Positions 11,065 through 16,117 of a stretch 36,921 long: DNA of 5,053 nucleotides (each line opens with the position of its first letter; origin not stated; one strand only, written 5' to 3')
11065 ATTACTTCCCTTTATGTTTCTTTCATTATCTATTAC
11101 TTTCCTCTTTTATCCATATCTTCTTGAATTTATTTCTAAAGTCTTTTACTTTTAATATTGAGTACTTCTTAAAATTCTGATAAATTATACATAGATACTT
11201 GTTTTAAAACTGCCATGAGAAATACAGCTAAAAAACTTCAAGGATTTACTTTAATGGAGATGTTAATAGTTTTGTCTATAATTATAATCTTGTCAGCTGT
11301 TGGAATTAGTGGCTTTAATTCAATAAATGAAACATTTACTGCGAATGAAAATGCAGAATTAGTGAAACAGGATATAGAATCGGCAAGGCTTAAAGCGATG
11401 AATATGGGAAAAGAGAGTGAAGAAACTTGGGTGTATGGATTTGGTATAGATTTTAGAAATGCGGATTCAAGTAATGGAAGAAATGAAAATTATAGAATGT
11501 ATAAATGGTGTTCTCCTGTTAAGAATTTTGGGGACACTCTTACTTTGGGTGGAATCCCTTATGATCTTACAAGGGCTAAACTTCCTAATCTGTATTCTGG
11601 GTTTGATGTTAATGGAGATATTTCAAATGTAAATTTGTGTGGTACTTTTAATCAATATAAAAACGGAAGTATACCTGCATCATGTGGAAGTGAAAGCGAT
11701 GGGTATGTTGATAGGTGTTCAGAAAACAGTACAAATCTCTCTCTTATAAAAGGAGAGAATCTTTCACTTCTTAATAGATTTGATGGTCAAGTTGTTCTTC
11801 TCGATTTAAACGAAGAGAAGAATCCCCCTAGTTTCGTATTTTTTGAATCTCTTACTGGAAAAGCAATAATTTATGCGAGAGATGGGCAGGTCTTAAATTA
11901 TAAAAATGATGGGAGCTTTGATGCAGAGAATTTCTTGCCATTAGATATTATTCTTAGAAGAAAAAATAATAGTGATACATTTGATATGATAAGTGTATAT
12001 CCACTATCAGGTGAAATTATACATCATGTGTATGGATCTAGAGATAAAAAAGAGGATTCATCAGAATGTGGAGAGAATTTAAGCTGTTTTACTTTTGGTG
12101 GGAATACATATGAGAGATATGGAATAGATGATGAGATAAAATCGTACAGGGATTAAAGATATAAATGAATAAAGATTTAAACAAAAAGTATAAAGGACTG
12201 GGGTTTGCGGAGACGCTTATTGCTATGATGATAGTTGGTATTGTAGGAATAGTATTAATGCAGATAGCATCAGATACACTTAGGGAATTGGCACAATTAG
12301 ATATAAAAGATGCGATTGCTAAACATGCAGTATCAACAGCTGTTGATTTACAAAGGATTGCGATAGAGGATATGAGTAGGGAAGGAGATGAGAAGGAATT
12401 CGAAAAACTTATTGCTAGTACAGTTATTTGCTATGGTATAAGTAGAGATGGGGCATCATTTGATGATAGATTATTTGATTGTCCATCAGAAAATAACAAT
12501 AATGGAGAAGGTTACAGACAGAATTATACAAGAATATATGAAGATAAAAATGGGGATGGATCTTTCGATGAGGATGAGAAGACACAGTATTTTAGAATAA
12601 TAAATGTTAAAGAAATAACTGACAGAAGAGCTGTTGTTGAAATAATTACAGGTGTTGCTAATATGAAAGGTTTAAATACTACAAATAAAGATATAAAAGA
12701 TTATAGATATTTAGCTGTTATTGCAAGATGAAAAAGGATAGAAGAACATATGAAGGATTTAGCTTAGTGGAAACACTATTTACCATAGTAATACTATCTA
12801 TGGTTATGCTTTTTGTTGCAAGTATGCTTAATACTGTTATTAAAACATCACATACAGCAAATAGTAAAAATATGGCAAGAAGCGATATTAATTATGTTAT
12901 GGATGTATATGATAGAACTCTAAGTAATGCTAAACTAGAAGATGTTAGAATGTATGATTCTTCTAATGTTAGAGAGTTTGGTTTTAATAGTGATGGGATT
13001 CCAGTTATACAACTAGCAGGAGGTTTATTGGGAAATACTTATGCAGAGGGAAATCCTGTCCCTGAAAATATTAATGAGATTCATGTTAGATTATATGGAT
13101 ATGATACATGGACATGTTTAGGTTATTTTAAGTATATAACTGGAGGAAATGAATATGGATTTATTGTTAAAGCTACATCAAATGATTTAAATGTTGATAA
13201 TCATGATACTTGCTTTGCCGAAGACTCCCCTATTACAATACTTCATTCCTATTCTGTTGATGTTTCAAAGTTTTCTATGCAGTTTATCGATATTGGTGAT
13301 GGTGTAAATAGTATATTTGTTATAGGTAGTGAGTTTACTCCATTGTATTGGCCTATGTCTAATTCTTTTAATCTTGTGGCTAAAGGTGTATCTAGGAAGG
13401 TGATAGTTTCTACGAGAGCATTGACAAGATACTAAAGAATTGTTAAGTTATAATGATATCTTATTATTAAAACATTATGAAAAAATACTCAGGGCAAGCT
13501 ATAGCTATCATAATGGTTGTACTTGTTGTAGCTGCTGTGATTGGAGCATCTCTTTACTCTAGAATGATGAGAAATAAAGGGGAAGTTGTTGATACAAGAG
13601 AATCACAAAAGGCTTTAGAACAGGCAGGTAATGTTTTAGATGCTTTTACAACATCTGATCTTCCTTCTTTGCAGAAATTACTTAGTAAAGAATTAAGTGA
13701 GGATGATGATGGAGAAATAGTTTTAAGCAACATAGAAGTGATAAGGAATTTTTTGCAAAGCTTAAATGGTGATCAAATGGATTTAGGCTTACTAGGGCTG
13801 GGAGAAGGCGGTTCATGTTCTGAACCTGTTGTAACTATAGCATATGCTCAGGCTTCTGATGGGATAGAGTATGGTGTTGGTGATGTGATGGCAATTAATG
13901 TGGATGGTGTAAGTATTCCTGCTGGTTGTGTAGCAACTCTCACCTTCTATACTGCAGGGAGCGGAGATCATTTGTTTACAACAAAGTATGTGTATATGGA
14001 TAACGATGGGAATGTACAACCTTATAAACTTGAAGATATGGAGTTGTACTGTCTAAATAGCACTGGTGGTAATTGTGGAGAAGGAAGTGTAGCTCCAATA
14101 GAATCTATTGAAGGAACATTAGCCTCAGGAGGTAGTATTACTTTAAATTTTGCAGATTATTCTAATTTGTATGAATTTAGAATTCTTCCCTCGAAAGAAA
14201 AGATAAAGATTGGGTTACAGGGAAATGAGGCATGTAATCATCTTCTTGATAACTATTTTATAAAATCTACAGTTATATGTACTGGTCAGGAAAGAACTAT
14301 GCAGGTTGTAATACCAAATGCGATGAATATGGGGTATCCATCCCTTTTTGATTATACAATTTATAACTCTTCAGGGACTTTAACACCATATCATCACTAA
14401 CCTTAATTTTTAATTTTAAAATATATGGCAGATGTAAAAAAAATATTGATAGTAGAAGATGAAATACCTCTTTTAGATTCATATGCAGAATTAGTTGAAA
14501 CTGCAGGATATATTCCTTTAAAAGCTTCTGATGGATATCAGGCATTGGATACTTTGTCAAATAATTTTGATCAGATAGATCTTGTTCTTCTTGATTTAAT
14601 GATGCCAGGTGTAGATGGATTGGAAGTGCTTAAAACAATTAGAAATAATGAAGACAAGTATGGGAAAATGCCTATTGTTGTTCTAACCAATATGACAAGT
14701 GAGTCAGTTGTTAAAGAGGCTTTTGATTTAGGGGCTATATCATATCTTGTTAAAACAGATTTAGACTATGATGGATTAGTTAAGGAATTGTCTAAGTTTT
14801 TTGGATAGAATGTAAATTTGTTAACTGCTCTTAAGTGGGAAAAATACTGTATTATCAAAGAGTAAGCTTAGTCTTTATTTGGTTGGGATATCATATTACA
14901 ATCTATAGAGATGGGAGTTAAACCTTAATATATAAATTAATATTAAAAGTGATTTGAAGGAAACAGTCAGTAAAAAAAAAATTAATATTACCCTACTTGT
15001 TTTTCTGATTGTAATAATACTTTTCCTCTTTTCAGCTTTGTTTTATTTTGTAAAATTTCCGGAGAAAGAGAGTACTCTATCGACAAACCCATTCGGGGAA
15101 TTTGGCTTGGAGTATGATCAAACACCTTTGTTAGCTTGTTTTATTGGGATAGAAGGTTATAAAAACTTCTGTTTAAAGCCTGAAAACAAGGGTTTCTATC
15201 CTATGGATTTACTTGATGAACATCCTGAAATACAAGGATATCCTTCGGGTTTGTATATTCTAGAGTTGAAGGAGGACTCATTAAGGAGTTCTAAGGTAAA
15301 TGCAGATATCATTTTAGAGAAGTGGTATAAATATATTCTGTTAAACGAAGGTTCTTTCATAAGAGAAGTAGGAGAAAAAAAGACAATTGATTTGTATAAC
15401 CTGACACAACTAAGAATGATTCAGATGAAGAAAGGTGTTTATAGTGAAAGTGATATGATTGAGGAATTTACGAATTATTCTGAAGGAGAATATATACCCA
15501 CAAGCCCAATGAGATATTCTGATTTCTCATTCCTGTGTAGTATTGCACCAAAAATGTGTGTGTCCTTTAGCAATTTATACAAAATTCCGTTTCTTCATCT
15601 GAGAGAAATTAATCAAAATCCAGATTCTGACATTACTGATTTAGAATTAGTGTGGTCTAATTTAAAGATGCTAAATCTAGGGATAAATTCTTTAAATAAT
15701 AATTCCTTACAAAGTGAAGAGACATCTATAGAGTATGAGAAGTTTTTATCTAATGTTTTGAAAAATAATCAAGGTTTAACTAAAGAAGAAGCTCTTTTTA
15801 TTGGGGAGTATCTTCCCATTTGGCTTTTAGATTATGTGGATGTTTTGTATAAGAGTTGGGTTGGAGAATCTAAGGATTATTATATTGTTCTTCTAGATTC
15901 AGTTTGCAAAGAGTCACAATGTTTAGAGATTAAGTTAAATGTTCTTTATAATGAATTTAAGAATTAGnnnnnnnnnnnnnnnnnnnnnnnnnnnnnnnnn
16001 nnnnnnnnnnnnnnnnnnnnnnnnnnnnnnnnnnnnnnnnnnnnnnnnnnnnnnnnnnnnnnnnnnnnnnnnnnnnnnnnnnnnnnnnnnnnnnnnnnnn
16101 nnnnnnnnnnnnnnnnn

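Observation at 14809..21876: A ~7-kb module of Cys-rich giant secreted paralogs splits a secretin-less type IV pilus locus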

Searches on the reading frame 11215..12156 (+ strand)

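Call 4: search_protein_families(library=pfam, proteins=[window:11215-12156:+], max_evalue=1)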
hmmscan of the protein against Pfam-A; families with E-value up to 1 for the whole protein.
window:11215-12156:+ (313 aa): 1 family
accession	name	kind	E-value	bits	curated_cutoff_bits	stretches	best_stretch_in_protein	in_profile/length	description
PF07963.17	N_methyl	-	6.7e-05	22.7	21.2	1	7-29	3-25/27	Prokaryotic N-terminal methylation motif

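Call 66: search_protein_families(library=ncbifam, proteins=[window:11215-12156:+], max_evalue=0.1)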
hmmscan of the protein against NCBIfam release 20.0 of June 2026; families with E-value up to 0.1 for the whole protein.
window:11215-12156:+ (313 aa): 12 families
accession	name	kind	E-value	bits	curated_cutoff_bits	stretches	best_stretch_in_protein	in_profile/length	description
NF007800.0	PRK10506.1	equivalog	2.4e-07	30.7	158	1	3-66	3-66/163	prepilin peptidase-dependent protein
NF040982.1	ComGD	equivalog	6.2e-07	29.9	70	1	9-67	2-60/139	competence type IV pilus minor pilin ComGD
NF007862.0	PRK10574.1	equivalog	7.7e-06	26.1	138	1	7-35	3-31/145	prepilin peptidase-dependent pilin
NF041013.1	T4P_ComGE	equivalog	3.6e-05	23.8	49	1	6-69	1-66/83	competence type IV pilus minor pilin ComGE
NF040999.1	pilin_ComGC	equivalog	3.9e-05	23.8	75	1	9-51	2-44/84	competence type IV pilus major pilin ComGC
TIGR02596.1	TIGR02596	subfamily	0.0001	22.4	70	1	11-66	1-56/196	Verru_Chthon cassette protein D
TIGR01708.2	typeII_sec_gspH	equivalog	0.00019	21.5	80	1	9-63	2-56/169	type II secretion system minor pseudopilin GspH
TIGR02532.1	IV_pilin_GFxxxE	domain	0.00036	20.3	16.3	1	9-30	2-23/24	prepilin-type N-terminal cleavage/methylation domain-containing protein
NF041775.1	typeIV_PilA_Myxo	equivalog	0.0014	18.7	400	1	8-35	10-37/214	type IV pilin protein PilA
TIGR01710.1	typeII_sec_gspG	equivalog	0.0038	17.3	88.85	1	9-62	1-57/134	type II secretion system major pseudopilin GspG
NF041002.1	pilin_ComGF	equivalog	0.0044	17.3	80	1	9-41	2-34/139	competence type IV pilus minor pilin ComGF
NF007660.0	PRK10332.1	equivalog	0.096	13.2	86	0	1-65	1-66/107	prepilin-type N-terminal cleavage/methylation domain-containing protein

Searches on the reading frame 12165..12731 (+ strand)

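Call 4: search_protein_families(library=pfam, proteins=[window:12165-12731:+], max_evalue=1)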
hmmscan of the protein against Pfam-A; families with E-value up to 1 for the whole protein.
window:12165-12731:+ (188 aa): 5 families
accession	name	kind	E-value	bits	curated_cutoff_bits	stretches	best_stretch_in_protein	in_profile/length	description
PF12729.13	4HB_MCP_1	-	0.012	15.6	27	1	13-85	11-83/181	Four helix bundle sensory module for signal transduction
PF07963.17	N_methyl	-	0.013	15.5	21.2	1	7-31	2-26/27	Prokaryotic N-terminal methylation motif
PF02203.21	TarH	-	0.12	12.7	25.2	1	19-84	20-88/177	Tar ligand binding domain homologue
PF09682.15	Phage_holin_6_1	-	0.17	12.7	24.9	1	19-77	8-64/101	Bacteriophage holin of superfamily 6 (Holin_LLH)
PF06781.17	CrgA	-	0.23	12.1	24.8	1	14-45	35-66/89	Cell division protein CrgA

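Call 66: search_protein_families(library=ncbifam, proteins=[window:12165-12731:+], max_evalue=0.1)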
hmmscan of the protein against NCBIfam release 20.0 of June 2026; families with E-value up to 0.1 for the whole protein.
window:12165-12731:+ (188 aa): 5 families
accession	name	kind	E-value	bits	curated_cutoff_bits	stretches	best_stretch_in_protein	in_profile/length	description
NF041013.1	T4P_ComGE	equivalog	0.023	14.8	49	1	7-48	1-42/83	competence type IV pilus minor pilin ComGE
NF001194.0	PRK00159.1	equivalog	0.031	14.4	102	1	14-46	33-65/87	cell division protein CrgA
NF007848.0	PRK10557.1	equivalog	0.034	13.4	120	1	4-119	5-118/192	prepilin peptidase-dependent protein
NF009785.0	PRK13280.1-2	equivalog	0.035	13.5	240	1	43-102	12-69/246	N-glycosylase/DNA lyase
NF002363.0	PRK01345.1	equivalog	0.061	12.4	422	1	9-112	171-270/318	zinc metalloprotease HtpX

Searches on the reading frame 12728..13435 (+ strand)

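Call 4: search_protein_families(library=pfam, proteins=[window:12728-13435:+], max_evalue=1)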
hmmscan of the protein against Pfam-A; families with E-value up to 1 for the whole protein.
window:12728-13435:+ (235 aa): 2 families
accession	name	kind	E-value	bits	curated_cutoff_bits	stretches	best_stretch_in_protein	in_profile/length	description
PF07963.17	N_methyl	-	6.3e-05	22.8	21.2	1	6-30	2-26/27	Prokaryotic N-terminal methylation motif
PF21484.3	Chp1-like_PIN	-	0.04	14.3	27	1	14-81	22-88/148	Chromo domain-containing protein 1-like, PIN domain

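Call 66: search_protein_families(library=ncbifam, proteins=[window:12728-13435:+], max_evalue=0.1)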
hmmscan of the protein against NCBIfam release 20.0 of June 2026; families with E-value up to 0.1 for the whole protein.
window:12728-13435:+ (235 aa): 12 families
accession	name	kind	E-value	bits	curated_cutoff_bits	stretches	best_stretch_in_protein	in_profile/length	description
TIGR02599.1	TIGR02599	subfamily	4.5e-07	29.4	256.5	1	10-80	1-71/361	Verru_Chthon cassette protein C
NF041013.1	T4P_ComGE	equivalog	3e-05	24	49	1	8-67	3-63/83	competence type IV pilus minor pilin ComGE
TIGR02523.1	type_IV_pilV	equivalog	7.2e-05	23.3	52.2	1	9-78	2-68/139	type IV pilus modification protein PilV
NF041002.1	pilin_ComGF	equivalog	7.6e-05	23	80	1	9-49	2-42/139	competence type IV pilus minor pilin ComGF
TIGR01711.1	gspJ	equivalog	0.00049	20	64.85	1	10-76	2-68/192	type II secretion system minor pseudopilin GspJ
TIGR02596.1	TIGR02596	subfamily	0.0027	17.8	70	1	11-58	1-48/196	Verru_Chthon cassette protein D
NF007848.0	PRK10557.1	equivalog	0.006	15.9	120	1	5-60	7-62/192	prepilin peptidase-dependent protein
NF040982.1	ComGD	equivalog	0.0087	16.5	70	1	9-40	2-33/139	competence type IV pilus minor pilin ComGD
NF047911.1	FimbAdhEcpD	equivalog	0.018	13.5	900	1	37-94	173-230/538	fimbrial adhesin EcpD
NF038304.1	EPS_HpsC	equivalog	0.023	14.3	200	1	3-67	15-79/318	hormogonium polysaccharide secretion pseudopilin HpsC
TIGR02532.1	IV_pilin_GFxxxE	domain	0.031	14.1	16.3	1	10-31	3-24/24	prepilin-type N-terminal cleavage/methylation domain-containing protein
NF040999.1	pilin_ComGC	equivalog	0.057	13.6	75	1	9-34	2-27/84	competence type IV pilus major pilin ComGC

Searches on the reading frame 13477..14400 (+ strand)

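Call 4: search_protein_families(library=pfam, proteins=[window:13477-14400:+], max_evalue=1)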
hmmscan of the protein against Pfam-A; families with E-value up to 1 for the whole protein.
window:13477-14400:+ (307 aa): 1 family
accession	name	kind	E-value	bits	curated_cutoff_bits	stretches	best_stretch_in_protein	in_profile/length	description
PF05961.16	Chordopox_A13L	-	0.11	13.1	24.1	1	9-70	2-67/69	Chordopoxvirus A13L protein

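Call 66: search_protein_families(library=ncbifam, proteins=[window:13477-14400:+], max_evalue=0.1)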
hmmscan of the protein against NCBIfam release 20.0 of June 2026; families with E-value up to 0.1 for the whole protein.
window:13477-14400:+ (307 aa): 1 family
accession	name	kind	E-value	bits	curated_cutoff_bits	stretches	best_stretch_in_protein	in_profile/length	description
NF051431.1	Rv0361_Cterm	subfamily_domain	0.00085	19.5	37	1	8-69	8-62/140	Rv0361 family membrane protein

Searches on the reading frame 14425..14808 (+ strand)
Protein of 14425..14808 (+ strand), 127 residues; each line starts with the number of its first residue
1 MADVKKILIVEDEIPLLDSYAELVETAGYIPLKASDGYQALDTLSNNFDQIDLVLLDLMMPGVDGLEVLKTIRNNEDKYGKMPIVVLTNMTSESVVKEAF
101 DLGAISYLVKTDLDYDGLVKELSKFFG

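Call 4: search_protein_families(library=pfam, proteins=[window:14425-14808:+], max_evalue=1)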
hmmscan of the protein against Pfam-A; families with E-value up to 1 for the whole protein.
window:14425-14808:+ (127 aa): 2 families
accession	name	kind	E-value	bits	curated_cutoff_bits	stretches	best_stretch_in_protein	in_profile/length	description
PF00072.30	Response_reg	-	4.4e-22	78.8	30.2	1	7-111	1-100/111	Response regulator receiver domain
PF22563.2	iREC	-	0.19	12.2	27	1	44-99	42-101/115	Inactive Receiver domain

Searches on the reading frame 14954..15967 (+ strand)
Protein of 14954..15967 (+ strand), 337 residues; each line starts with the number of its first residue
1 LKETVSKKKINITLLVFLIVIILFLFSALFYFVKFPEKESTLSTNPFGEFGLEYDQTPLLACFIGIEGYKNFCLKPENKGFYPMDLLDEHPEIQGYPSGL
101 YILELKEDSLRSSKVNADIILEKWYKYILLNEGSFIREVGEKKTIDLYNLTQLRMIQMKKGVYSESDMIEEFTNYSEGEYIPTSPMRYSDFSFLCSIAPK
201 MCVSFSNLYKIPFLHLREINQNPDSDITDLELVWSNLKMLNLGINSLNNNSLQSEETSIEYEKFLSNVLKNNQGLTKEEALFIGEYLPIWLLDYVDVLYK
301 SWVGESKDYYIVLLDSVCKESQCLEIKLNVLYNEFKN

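Call 4: search_protein_families(library=pfam, proteins=[window:14954-15967:+], max_evalue=1)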
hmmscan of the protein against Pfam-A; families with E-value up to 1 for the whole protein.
window:14954-15967:+ (337 aa): 1 family
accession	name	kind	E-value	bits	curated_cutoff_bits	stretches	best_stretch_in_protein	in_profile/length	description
PF11137.13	DUF2909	-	0.022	15.1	31.4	1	12-38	3-29/60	Protein of unknown function (DUF2909)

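Call 26: find_homologous_proteins(query=window:14954-15967:+, max_evalue=0.001)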
Query window:14954-15967:+ (337 aa): 1 proteins with E <= 0.001 among 1581 candidates.
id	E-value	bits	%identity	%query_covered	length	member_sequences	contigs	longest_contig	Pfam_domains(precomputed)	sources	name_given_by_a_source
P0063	9.2e-219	744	100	100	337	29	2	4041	-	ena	-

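Call 65: search_solved_structures(query=A3, max_evalue=10)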
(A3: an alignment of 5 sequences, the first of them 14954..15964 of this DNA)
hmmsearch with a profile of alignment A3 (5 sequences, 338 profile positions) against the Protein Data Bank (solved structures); distinct sequences matched with E-value up to 10: 3.
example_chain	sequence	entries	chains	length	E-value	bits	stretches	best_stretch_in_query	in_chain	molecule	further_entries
8g33_A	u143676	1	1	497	0.015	17.8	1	220-285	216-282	Hemolysin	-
6xd4_A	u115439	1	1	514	0.016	17.7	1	220-285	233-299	Hemolysin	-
2lk9_A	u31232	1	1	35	8.4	8.8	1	7-37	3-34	Bone marrow stromal antigen 2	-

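Call 66: search_protein_families(library=ncbifam, proteins=[window:14954-15967:+], max_evalue=0.1)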
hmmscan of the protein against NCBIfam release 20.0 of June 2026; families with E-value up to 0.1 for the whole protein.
window:14954-15967:+ (337 aa): 1 family
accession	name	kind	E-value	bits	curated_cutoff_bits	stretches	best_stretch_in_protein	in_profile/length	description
NF033233.1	twin_helix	hypoth_equivalog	0.027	14.3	49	1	12-34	2-24/58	twin transmembrane helix small protein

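Call 67: search_protein_families(library=padloc, proteins=[window:14954-15967:+], max_evalue=0.1)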
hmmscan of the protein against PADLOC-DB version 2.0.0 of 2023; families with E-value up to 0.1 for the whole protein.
window:14954-15967:+ (337 aa): 0 families
